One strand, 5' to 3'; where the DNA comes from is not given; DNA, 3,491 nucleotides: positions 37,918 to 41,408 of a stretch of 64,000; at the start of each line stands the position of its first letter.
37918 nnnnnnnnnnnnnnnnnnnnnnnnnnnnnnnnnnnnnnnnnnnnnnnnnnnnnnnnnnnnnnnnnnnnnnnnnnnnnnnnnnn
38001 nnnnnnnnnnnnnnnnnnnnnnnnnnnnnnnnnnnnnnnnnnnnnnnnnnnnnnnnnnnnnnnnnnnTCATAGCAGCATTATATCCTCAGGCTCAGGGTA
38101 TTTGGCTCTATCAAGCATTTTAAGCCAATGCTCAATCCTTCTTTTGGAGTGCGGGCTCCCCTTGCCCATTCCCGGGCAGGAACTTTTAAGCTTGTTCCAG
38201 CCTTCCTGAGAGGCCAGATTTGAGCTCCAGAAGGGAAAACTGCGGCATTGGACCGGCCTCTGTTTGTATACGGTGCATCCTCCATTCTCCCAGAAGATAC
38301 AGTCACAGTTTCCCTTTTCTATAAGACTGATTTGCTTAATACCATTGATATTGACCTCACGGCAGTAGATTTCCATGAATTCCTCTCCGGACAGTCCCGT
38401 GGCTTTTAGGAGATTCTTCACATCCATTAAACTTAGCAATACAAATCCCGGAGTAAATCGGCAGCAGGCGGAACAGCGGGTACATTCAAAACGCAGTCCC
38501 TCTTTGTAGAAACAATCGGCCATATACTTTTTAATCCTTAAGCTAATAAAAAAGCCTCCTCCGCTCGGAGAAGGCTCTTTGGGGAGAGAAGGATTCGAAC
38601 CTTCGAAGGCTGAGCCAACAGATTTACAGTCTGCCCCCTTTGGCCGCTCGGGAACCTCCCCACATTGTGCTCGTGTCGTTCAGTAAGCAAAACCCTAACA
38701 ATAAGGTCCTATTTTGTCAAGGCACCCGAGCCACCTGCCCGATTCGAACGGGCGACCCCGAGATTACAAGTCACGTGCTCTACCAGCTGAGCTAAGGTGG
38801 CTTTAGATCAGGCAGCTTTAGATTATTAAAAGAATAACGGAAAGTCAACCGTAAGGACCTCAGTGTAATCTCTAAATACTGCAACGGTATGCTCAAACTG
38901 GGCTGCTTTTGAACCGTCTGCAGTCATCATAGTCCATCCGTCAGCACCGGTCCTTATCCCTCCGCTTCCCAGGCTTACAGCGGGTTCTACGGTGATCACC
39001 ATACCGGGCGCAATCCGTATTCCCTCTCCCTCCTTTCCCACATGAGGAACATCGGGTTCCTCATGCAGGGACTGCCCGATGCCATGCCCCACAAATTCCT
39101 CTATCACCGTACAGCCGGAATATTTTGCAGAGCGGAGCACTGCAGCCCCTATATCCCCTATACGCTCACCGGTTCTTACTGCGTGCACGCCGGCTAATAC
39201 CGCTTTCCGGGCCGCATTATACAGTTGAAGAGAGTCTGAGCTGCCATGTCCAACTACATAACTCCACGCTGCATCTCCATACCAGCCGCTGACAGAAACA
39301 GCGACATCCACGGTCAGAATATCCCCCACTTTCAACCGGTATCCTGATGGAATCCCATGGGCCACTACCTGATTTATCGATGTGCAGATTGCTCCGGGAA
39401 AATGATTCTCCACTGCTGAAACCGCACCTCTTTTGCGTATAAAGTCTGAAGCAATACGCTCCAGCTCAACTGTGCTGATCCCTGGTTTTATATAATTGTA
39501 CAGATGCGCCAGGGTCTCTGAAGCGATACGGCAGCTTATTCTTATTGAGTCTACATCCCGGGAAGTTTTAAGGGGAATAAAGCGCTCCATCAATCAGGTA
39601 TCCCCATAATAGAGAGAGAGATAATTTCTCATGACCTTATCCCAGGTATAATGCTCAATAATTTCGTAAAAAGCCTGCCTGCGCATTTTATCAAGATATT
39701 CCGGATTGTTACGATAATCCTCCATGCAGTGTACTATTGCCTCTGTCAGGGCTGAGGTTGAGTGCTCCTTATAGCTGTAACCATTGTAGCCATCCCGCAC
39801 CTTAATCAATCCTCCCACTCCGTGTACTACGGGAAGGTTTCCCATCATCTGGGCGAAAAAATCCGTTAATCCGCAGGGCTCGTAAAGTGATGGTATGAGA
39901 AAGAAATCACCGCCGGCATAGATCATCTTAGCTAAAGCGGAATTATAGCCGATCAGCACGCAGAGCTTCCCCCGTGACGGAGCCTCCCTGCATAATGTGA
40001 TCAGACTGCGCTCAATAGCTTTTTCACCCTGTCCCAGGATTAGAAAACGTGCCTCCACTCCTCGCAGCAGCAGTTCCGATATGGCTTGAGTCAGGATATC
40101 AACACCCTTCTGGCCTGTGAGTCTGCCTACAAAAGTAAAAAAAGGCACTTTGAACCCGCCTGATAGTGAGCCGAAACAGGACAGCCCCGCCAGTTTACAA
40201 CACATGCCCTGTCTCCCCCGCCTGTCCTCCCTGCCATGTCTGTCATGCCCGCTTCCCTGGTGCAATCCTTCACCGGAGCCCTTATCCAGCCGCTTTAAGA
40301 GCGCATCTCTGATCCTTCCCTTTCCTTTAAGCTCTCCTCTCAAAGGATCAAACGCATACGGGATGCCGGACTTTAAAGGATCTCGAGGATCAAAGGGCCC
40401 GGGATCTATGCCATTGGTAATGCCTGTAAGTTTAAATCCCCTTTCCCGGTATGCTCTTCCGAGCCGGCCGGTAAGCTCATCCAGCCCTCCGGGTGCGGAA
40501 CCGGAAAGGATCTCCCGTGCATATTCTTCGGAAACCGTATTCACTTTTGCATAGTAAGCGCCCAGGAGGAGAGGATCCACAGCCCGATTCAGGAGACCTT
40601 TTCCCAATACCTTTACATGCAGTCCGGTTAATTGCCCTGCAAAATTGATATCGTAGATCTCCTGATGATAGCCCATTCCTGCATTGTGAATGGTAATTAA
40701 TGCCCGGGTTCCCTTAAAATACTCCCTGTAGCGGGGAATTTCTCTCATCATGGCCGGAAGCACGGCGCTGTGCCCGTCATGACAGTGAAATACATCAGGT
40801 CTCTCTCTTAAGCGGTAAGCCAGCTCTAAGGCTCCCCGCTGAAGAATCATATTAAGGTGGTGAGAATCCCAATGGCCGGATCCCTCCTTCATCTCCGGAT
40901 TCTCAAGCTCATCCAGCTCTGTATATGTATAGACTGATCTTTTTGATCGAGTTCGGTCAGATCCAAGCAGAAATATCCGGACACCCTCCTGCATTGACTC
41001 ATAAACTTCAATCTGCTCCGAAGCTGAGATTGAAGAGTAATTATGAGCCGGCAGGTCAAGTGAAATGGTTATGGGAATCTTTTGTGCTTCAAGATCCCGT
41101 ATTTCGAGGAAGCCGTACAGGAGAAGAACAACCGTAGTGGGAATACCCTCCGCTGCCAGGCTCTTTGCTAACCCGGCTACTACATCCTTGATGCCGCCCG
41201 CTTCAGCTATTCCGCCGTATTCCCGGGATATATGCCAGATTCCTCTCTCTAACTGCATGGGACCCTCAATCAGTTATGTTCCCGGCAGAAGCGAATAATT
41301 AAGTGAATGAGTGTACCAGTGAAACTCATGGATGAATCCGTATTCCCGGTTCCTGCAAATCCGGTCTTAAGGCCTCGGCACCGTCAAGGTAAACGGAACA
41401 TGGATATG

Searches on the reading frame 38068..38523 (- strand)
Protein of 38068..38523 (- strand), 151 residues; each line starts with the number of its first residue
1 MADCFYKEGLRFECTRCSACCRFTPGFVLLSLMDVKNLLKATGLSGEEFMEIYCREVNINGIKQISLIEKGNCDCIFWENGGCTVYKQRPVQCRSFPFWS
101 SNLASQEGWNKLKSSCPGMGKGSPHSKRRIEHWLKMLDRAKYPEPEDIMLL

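Call 25: search_protein_families(library=pfam, proteins=[window:38068-38523:-], max_evalue=0.01)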
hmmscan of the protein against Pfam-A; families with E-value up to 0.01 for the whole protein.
window:38068-38523:- (151 aa): 1 family
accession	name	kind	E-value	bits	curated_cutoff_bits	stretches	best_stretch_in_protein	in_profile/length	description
PF03692.20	CxxCxxCC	-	2.2e-09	38.3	23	1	13-117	1-85/85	Putative zinc- or iron-chelating domain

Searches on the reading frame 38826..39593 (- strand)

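Call 83: search_protein_families(library=pfam, proteins=[window:38826-39593:-], max_evalue=0.001)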
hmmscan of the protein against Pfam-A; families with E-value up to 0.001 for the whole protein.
window:38826-39593:- (255 aa): 1 family
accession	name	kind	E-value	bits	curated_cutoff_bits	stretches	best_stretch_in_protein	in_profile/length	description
PF00557.29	Peptidase_M24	-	8.8e-45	153.5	23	1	16-239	2-206/208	Metallopeptidase family M24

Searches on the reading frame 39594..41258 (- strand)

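Call 83: search_protein_families(library=pfam, proteins=[window:39594-41258:-], max_evalue=0.001)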
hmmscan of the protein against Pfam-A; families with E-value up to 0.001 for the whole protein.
window:39594-41258:- (554 aa): 5 families
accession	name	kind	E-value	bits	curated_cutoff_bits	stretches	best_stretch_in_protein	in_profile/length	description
PF08323.17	Glyco_transf_5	-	5e-33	115.2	22.7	1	7-262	2-236/239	Starch synthase catalytic domain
PF13692.12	Glyco_trans_1_4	-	5.3e-15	56.4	27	1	374-514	4-142/142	Glycosyl transferases group 1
PF00534.26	Glycos_transf_1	-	4.7e-12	46.2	26.4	1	372-526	16-166/172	Glycosyl transferases group 1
PF13439.12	Glyco_transf_4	-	1.1e-05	26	28.5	0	143-195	61-108/170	Glycosyltransferase Family 4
PF13579.12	Glyco_trans_4_4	-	3.4e-05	24.7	29.7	0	21-195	1-106/158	Glycosyl transferase 4-like domain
